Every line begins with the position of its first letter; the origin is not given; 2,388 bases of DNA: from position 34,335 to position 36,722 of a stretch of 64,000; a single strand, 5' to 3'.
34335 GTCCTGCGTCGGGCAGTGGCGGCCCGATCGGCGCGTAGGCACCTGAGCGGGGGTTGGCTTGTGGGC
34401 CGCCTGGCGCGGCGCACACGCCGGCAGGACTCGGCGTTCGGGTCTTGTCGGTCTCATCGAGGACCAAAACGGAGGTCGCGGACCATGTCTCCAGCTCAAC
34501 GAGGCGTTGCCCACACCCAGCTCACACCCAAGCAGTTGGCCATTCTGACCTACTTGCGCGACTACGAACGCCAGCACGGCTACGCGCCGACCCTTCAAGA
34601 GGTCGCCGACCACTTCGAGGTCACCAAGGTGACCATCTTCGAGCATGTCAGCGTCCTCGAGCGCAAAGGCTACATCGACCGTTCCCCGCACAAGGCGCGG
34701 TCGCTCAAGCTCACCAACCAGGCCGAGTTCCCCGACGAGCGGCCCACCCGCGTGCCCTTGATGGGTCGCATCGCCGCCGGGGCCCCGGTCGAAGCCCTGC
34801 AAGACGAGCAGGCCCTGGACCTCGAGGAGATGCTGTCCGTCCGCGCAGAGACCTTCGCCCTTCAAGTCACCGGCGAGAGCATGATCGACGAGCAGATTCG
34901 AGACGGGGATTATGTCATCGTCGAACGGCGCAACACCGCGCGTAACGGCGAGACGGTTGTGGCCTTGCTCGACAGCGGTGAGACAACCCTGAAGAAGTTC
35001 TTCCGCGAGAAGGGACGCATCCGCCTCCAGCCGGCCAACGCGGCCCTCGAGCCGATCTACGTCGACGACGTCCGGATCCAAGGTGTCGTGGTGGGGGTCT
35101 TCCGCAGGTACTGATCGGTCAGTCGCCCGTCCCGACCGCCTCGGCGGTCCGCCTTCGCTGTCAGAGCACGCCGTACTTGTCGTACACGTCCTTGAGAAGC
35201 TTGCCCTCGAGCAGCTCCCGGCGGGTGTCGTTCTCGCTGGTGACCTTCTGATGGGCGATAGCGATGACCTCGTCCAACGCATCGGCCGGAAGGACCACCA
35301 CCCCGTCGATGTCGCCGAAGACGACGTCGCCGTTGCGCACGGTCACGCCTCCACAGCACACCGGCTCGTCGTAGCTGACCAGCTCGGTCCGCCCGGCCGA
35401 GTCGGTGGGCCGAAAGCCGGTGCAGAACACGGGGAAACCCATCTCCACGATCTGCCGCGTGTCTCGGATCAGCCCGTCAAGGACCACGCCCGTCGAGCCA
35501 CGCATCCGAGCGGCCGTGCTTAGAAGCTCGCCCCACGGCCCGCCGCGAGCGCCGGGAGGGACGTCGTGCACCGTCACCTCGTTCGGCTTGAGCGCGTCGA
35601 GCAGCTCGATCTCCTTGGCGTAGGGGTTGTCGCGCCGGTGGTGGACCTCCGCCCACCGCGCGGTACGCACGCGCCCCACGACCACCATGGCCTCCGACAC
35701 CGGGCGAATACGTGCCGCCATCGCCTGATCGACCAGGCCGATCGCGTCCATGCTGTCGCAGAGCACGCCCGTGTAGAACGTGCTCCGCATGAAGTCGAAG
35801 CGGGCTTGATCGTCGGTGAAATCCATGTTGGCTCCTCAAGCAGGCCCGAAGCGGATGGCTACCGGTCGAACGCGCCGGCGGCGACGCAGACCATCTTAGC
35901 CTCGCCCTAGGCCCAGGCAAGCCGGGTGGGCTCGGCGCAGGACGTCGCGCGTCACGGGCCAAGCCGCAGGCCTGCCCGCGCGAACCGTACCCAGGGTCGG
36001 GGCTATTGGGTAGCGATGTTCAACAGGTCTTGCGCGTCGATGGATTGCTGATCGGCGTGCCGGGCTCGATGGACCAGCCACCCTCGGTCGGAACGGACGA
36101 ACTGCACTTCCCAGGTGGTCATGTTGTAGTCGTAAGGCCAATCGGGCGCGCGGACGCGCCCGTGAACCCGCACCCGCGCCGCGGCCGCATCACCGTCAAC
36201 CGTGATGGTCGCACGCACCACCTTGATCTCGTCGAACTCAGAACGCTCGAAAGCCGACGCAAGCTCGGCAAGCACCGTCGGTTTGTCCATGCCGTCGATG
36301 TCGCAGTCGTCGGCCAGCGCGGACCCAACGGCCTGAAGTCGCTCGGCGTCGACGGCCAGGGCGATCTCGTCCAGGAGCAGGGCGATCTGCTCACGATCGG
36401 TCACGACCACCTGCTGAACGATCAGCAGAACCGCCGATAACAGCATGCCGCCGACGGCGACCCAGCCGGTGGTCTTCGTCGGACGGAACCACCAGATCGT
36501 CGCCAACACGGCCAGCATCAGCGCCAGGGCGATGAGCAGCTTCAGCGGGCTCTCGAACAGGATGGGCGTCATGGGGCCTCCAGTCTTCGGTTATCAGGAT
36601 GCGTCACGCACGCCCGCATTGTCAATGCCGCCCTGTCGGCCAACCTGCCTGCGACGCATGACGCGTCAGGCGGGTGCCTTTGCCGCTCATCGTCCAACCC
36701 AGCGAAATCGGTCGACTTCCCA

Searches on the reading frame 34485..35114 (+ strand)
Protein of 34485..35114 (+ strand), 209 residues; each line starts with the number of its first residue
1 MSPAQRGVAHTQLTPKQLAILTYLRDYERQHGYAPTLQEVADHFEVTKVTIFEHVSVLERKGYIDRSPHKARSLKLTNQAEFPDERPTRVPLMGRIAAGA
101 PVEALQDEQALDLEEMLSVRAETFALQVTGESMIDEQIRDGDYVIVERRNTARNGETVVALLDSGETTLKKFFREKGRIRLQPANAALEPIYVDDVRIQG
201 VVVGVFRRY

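Call 84: find_related_loci(query=window:34485-35111:+, collection=genome_contigs, flank=4000)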
Query window:34485-35111:+ (209 aa) in genome_contigs; peptide patterns used: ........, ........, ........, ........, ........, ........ (x = any residue, [..] = any of these).
599 stretches matched a pattern (row limit reached: there are more); 506 encode a relative of the query (tblastn E <= 1e-3); the best 80 are kept; 80 distinct loci.
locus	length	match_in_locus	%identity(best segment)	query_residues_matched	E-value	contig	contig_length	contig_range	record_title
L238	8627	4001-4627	77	1-209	3e-106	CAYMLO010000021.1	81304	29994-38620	MAG TPA_asm: uncultured Planctomycetales bacterium isolate binchicken_co334_152 genome assembly, contig: NODE_398_length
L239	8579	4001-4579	68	12-204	2e-90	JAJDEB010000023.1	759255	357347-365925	MAG: Phycisphaerae bacterium isolate OFTM112 OFTM112_22, whole genome shotgun sequence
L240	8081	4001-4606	64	12-209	3e-84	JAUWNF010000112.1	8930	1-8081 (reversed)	MAG: Phycisphaerales bacterium isolate CSMAG_2417 CSMAG_2417_k141_146886_length_8930_cov_7.2897, whole genome shotgun se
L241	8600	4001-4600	62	10-209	4e-83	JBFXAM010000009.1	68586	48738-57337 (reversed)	MAG: Phycisphaerae bacterium isolate CA_2019_TPBS_22 NODE_2918_length_68586_cov_4.793993_TPBS, whole genome shotgun sequ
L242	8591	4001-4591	63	13-209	4e-81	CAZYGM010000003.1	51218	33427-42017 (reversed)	MAG TPA_asm: uncultured Planctomycetales bacterium isolate binchicken_co43_202 genome assembly, contig: NODE_861_length_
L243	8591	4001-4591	62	13-209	4e-81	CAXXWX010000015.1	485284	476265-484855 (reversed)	MAG: Phycisphaerae bacterium isolate e6993cc0-709b-411a-8bd5-6f5b4bf9d55c genome assembly, contig: contig_15, whole geno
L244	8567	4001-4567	63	11-199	3e-81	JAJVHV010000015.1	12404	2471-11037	MAG: Phycisphaerae bacterium isolate Bin_15R c_000000010576, whole genome shotgun sequence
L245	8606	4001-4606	60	6-209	2e-79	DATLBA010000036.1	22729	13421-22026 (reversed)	MAG TPA_asm: Phycisphaerae bacterium isolate SMAG_U14286 k141_3265246, whole genome shotgun sequence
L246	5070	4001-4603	60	9-209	4e-79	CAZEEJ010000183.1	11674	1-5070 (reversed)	MAG TPA_asm: uncultured Planctomycetales bacterium isolate binchicken_co350_197 genome assembly, contig: NODE_6103_lengt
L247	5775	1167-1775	60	7-209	7e-78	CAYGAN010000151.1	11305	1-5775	MAG TPA_asm: uncultured Planctomycetales bacterium isolate ERP108616_co2_66 genome assembly, contig: NODE_10449_length_1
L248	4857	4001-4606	61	1-199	1e-76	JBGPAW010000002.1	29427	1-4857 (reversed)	MAG: Phycisphaerae bacterium isolate OBJ_0618_130150_12 k141_1204447_length_29427_cov_10.9833, whole genome shotgun sequ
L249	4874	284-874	60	12-209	2e-74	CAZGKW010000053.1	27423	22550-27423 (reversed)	MAG TPA_asm: uncultured Anaerolineales bacterium isolate binchicken_co17_275 genome assembly, contig: NODE_4684_length_2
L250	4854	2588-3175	58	12-209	1e-73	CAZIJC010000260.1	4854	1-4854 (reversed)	MAG TPA_asm: uncultured Anaerolineales bacterium isolate SRP068000_co4_80 genome assembly, contig: NODE_37002_length_485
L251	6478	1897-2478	58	16-209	1e-73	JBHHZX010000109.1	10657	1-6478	MAG: Phycisphaerae bacterium isolate K_3_bin.53 NODE_2398_length_10657_cov_6.489059, whole genome shotgun sequence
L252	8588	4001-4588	58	12-209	3e-73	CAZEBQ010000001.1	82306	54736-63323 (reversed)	MAG TPA_asm: uncultured Anaerolineales bacterium isolate binchicken_co211_250 genome assembly, contig: NODE_120_length_8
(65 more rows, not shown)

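Call 112: search_protein_families(library=pfam, proteins=[window:34485-35114:+], max_evalue=0.001)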
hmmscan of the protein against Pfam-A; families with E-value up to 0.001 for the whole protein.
window:34485-35114:+ (209 aa): 5 families
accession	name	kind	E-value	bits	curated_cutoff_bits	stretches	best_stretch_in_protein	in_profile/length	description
PF00717.28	Peptidase_S24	-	2.8e-29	101.6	23.3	1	91-203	1-116/116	Peptidase S24-like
PF01726.22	LexA_DNA_bind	-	7.2e-15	55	23.7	1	11-72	2-64/65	LexA DNA binding domain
PF12802.13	MarR_2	-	2.6e-06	28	27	1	12-72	2-60/61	MarR family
PF01047.28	MarR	-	0.00011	22.4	24.6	1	13-70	1-53/59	MarR family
PF09339.16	HTH_IclR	-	0.00068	19.8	22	0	18-67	6-51/52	IclR helix-turn-helix domain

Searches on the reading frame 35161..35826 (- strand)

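Call 112: search_protein_families(library=pfam, proteins=[window:35161-35826:-], max_evalue=0.001)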
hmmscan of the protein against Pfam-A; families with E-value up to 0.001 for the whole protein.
window:35161-35826:- (221 aa): 1 family
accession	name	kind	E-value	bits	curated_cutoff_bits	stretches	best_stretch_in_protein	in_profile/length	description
PF03737.21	RraA-like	-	1.1e-33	117.1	24.5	1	21-178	3-152/152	Aldolase/RraA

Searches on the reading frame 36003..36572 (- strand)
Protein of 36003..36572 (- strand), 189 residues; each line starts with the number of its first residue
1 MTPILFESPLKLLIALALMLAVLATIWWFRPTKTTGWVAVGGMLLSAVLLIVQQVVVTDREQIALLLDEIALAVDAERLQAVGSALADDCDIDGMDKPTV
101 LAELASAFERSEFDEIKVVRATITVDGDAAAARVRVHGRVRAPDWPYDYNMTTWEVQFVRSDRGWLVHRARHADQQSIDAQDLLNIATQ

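Call 112: search_protein_families(library=pfam, proteins=[window:36003-36572:-], max_evalue=0.001)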
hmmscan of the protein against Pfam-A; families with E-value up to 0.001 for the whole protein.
window:36003-36572:- (189 aa): 2 families
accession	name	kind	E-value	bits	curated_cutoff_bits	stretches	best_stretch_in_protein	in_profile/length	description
PF13577.12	SnoaL_4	-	5.9e-07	30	24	1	57-170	3-125/126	SnoaL-like domain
PF12680.13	SnoaL_2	-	0.00022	22.2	27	1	73-152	7-89/102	SnoaL-like domain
